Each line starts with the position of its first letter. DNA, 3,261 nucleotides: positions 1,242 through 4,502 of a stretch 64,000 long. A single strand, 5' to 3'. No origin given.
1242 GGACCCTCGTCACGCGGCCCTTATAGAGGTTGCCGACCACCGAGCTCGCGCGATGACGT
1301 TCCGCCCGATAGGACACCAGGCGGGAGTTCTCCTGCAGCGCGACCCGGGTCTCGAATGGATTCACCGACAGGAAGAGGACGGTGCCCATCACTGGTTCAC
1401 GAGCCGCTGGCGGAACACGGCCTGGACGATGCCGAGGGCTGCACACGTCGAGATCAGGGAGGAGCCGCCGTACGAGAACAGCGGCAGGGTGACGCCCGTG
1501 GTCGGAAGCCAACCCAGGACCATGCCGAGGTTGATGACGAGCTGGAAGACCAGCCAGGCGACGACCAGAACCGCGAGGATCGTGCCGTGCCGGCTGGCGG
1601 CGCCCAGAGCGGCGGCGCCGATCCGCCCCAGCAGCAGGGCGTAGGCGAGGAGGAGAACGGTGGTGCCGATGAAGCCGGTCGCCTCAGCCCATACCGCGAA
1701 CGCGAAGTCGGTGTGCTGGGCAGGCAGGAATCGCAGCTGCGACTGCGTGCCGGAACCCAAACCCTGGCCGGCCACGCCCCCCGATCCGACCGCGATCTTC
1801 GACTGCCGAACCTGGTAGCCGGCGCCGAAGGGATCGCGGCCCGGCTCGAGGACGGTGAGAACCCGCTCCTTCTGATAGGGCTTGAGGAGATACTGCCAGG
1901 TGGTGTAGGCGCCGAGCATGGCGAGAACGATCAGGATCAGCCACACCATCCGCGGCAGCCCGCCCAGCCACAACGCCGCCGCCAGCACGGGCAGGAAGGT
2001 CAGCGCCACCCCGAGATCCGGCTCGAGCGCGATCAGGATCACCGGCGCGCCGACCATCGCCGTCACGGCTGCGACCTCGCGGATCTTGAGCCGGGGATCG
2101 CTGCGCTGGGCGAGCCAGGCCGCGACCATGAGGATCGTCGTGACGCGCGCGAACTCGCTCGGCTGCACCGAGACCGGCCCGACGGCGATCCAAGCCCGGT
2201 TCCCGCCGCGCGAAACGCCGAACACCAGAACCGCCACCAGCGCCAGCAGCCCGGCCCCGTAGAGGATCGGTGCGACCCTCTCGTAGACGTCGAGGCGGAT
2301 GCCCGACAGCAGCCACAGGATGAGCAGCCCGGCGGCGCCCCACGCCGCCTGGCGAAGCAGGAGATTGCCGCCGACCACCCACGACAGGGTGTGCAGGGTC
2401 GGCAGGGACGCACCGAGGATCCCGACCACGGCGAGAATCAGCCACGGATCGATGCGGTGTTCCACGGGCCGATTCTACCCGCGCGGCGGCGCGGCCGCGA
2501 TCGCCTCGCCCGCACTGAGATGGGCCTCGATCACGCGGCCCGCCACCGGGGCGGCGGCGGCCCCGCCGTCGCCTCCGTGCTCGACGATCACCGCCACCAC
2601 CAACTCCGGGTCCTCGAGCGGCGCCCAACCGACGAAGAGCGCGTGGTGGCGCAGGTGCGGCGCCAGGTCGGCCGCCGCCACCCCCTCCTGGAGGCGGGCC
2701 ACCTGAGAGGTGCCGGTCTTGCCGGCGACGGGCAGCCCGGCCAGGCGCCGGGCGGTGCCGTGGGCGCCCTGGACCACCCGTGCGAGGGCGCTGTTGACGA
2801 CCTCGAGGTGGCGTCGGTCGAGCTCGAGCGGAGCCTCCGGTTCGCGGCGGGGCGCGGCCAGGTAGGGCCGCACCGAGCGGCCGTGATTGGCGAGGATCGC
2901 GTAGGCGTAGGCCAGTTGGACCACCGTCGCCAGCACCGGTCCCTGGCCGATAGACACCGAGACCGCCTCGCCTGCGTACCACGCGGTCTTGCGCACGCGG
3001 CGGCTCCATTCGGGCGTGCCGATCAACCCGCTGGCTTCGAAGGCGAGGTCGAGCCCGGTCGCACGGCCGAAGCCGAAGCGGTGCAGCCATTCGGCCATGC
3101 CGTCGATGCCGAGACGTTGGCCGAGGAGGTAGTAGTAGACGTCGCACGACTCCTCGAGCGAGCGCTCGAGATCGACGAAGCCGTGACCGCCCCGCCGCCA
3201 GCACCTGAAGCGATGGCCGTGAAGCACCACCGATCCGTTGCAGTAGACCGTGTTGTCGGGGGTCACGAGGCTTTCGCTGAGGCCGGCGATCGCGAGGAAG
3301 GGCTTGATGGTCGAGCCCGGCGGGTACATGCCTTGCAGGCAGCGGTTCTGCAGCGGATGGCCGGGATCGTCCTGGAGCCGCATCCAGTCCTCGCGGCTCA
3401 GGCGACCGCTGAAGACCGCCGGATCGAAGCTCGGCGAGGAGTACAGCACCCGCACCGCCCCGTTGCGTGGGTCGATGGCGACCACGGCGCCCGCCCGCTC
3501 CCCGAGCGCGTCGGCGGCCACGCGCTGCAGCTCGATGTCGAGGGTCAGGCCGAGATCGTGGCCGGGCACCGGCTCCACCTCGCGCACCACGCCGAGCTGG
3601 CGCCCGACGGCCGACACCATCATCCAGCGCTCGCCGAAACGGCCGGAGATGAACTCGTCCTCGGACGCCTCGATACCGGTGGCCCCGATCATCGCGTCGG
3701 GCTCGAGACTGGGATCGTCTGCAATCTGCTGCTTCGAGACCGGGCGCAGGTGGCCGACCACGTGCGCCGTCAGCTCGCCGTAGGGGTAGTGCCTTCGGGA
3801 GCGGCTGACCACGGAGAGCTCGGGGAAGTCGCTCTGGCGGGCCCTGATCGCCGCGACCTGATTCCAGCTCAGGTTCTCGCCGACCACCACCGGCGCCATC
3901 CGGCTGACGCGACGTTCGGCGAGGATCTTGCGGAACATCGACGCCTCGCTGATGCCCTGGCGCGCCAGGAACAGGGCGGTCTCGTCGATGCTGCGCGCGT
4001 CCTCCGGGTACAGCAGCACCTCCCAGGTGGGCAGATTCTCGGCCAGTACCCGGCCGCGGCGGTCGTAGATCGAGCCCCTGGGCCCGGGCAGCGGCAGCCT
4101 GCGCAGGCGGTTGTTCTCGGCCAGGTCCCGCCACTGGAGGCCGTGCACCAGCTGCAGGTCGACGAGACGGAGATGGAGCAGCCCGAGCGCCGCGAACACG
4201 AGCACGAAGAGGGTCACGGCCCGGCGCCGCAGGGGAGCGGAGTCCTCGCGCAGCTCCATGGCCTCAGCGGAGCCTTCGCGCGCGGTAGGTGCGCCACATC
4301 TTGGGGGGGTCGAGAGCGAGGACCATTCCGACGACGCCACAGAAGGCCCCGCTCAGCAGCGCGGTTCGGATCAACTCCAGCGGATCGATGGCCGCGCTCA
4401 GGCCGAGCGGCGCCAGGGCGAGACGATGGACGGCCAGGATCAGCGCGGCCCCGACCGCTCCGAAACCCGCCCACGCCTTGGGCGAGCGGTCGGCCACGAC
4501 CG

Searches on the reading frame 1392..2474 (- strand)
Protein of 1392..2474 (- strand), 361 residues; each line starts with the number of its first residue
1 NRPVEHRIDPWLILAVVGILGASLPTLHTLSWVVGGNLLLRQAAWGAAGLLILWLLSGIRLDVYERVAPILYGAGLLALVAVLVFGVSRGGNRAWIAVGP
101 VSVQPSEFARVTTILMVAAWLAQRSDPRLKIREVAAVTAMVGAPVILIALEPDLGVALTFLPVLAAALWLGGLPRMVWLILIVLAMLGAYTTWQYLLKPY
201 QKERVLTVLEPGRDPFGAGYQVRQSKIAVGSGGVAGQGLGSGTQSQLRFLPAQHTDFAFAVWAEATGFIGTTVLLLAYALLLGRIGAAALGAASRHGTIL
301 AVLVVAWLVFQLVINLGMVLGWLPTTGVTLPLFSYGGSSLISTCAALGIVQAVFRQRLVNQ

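Call 53: search_protein_families(library=pfam, proteins=[window:1392-2474:-], max_evalue=0.00001)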
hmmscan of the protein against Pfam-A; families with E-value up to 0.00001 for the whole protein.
window:1392-2474:- (361 aa): 1 family
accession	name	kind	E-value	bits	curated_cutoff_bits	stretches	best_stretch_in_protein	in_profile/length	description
PF01098.24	FTSW_RODA_SPOVE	-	8.3e-86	288.6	26.4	1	13-356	13-353/356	Cell cycle protein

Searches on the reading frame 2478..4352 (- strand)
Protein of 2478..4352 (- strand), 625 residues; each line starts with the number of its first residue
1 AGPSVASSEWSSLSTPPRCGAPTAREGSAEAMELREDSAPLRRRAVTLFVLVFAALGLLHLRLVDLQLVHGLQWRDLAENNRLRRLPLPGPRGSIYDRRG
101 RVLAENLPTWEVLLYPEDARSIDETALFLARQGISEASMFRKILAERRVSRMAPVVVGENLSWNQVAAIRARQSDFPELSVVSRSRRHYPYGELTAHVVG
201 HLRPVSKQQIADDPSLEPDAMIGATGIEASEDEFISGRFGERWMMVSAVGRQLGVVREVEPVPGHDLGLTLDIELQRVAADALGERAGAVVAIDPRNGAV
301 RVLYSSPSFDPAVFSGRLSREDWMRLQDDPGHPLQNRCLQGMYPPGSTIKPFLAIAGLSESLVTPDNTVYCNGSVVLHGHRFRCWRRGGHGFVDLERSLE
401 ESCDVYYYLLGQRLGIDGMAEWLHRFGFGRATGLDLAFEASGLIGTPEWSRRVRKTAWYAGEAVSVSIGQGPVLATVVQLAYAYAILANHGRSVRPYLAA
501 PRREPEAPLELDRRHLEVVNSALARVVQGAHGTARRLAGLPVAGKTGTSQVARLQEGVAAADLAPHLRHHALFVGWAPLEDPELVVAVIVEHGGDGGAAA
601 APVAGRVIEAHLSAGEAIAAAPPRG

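Call 53: search_protein_families(library=pfam, proteins=[window:2478-4352:-], max_evalue=0.00001)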
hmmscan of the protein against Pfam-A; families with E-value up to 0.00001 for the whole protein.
window:2478-4352:- (625 aa): 2 families
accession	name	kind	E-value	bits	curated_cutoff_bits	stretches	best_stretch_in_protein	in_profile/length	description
PF00905.27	Transpeptidase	-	1e-60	205.9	22.1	1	288-608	1-298/299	Penicillin binding protein transpeptidase domain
PF03717.20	PBP_dimer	-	1.9e-32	113.6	24.4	1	88-255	2-178/180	Penicillin-binding Protein dimerisation domain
